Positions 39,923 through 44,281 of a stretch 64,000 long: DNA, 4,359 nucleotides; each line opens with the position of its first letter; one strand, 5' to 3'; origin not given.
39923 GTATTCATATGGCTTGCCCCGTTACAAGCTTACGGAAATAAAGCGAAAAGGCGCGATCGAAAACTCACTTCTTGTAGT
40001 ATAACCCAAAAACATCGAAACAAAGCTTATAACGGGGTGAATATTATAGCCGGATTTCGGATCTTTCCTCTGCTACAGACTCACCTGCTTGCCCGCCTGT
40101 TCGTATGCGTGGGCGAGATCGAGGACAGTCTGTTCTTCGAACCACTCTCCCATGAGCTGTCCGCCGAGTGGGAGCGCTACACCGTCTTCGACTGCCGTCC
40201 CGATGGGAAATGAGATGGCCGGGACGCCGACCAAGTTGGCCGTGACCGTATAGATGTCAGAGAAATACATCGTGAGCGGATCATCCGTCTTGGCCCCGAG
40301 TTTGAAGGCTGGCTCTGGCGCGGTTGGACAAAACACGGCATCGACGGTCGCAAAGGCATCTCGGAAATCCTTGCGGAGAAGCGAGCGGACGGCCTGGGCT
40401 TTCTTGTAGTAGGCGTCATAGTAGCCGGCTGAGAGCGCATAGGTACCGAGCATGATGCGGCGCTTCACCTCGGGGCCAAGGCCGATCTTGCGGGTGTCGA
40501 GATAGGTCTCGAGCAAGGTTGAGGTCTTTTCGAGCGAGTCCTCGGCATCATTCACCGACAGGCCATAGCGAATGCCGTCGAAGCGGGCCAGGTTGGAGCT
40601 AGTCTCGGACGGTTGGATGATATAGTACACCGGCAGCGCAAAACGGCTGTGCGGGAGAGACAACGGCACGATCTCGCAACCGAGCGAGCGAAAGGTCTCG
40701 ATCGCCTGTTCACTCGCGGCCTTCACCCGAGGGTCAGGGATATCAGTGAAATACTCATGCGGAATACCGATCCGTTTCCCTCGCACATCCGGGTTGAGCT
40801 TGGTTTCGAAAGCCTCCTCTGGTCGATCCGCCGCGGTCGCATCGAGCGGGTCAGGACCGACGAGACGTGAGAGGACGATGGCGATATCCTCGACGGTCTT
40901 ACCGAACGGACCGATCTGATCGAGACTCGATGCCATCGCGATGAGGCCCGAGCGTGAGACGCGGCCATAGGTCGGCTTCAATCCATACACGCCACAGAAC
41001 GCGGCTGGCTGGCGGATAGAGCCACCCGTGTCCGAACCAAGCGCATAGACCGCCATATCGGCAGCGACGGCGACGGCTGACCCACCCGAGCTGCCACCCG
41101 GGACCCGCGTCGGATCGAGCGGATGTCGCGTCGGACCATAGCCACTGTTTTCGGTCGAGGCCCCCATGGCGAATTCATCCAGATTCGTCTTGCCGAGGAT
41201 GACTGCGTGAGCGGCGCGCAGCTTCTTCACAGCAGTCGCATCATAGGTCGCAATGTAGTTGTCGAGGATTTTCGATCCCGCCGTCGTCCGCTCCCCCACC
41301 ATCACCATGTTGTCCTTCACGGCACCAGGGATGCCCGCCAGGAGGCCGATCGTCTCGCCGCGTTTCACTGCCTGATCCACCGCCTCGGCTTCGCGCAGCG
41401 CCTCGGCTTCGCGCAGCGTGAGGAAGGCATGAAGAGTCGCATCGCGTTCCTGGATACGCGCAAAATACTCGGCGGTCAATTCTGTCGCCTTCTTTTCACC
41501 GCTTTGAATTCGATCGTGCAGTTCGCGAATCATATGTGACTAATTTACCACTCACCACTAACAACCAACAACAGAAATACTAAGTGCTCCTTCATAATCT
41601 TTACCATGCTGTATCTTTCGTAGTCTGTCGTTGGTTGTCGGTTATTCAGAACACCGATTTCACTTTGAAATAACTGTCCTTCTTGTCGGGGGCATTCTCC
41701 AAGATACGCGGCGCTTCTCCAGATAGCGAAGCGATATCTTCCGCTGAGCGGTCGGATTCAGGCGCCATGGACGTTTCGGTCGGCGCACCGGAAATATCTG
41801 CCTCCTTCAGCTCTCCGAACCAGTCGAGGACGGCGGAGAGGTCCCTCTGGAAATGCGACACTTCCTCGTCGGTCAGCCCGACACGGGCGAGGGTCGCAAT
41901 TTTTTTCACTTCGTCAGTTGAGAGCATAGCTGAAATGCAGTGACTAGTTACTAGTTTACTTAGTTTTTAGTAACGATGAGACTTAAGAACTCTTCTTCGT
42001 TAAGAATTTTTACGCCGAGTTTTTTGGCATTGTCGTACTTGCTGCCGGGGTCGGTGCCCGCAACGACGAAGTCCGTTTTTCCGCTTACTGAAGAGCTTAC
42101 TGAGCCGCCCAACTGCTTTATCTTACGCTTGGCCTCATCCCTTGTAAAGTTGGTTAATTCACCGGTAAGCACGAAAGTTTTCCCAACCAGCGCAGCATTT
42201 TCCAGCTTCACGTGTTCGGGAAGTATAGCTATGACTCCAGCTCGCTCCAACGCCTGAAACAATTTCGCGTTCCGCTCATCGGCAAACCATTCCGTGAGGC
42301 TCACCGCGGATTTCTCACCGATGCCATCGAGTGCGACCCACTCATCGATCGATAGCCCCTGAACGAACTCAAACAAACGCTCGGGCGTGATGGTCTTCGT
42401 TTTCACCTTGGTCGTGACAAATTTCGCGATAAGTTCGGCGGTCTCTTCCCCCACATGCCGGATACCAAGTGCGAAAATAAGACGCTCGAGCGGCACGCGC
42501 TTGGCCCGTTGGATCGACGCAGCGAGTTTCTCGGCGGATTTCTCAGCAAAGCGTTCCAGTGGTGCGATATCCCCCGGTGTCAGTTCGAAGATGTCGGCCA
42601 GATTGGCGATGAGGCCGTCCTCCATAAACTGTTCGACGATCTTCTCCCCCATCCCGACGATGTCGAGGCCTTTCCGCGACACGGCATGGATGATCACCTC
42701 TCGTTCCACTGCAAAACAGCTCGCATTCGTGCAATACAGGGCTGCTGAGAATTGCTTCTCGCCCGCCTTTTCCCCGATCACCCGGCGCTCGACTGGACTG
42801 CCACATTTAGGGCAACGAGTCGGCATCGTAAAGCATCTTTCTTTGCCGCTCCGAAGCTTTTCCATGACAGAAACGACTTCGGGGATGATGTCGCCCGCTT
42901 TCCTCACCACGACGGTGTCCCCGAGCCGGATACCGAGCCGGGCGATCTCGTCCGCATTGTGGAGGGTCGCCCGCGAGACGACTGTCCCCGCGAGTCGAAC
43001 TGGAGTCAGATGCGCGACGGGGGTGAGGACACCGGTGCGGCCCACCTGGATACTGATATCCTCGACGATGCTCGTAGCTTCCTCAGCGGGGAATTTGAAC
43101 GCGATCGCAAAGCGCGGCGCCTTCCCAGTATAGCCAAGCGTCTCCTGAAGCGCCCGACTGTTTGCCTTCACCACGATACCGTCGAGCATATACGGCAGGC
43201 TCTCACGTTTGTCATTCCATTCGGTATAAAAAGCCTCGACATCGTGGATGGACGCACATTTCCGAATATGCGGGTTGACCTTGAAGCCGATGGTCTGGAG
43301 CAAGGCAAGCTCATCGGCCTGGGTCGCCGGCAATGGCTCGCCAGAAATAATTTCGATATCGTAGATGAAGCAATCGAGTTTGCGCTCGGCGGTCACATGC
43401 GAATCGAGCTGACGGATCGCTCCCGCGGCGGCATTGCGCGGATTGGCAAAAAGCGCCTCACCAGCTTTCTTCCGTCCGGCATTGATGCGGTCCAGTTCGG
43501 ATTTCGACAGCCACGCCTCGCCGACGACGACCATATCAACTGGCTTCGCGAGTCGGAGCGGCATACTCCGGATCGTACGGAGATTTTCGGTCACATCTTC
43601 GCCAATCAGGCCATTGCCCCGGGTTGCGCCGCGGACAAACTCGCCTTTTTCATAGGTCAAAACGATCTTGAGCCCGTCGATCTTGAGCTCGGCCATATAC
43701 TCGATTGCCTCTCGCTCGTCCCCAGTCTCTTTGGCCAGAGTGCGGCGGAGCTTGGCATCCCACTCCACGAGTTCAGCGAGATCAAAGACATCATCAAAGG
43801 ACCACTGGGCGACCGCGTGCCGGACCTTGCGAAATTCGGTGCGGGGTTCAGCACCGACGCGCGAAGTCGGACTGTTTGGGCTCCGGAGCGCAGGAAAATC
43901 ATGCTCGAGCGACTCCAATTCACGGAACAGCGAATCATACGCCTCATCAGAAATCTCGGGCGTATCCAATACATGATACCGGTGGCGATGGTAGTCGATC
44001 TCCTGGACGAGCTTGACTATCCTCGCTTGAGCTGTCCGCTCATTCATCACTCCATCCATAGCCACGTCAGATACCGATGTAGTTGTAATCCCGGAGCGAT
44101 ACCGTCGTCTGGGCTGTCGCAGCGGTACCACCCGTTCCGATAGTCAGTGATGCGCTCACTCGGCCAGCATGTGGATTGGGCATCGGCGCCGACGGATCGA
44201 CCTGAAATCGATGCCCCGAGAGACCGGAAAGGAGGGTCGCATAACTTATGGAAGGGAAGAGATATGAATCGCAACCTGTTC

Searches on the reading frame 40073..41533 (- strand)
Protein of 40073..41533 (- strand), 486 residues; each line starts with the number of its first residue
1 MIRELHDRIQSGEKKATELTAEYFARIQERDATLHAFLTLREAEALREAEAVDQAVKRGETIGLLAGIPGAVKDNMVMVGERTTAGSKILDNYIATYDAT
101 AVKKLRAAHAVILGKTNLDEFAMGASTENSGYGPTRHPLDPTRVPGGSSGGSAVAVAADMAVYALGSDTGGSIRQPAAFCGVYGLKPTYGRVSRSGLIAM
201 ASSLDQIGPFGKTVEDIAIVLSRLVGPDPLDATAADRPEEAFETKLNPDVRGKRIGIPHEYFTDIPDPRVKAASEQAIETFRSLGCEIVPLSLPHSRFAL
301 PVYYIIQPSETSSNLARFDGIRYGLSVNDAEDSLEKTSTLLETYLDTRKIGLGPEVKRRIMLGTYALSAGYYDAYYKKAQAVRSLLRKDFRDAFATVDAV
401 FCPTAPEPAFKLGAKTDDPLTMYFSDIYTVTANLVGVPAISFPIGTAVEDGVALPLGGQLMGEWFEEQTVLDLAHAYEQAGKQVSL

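Call 78: search_protein_families(library=pfam, proteins=[window:40073-41533:-], max_evalue=0.00001)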
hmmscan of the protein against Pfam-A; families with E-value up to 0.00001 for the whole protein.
window:40073-41533:- (486 aa): 1 family
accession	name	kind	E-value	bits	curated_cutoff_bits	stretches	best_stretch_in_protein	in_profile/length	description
PF01425.27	Amidase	-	3.7e-150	501.3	27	1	18-471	1-445/445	Amidase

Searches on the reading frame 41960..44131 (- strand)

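Call 78: search_protein_families(library=pfam, proteins=[window:41960-44131:-], max_evalue=0.00001)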
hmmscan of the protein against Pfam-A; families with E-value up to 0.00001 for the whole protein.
window:41960-44131:- (723 aa): 5 families
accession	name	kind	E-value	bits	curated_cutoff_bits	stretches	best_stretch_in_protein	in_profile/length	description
PF01653.23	DNA_ligase_aden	-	1.9e-85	286.9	27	1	98-350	2-253/253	NAD-dependent DNA ligase adenylation domain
PF03120.22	DNA_ligase_OB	-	3.9e-34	116.8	32.9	1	355-430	3-78/79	NAD-dependent DNA ligase OB-fold domain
PF00533.33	BRCT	-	2.9e-18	66.3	21.3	1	649-719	7-78/78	BRCA1 C Terminus (BRCT) domain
PF12826.13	HHH_2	-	6.8e-11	42.6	27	1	550-624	1-63/64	Helix-hairpin-helix motif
PF12738.14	PTCB-BRCT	-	3.1e-06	27.5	22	1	663-711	12-60/63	twin BRCT domain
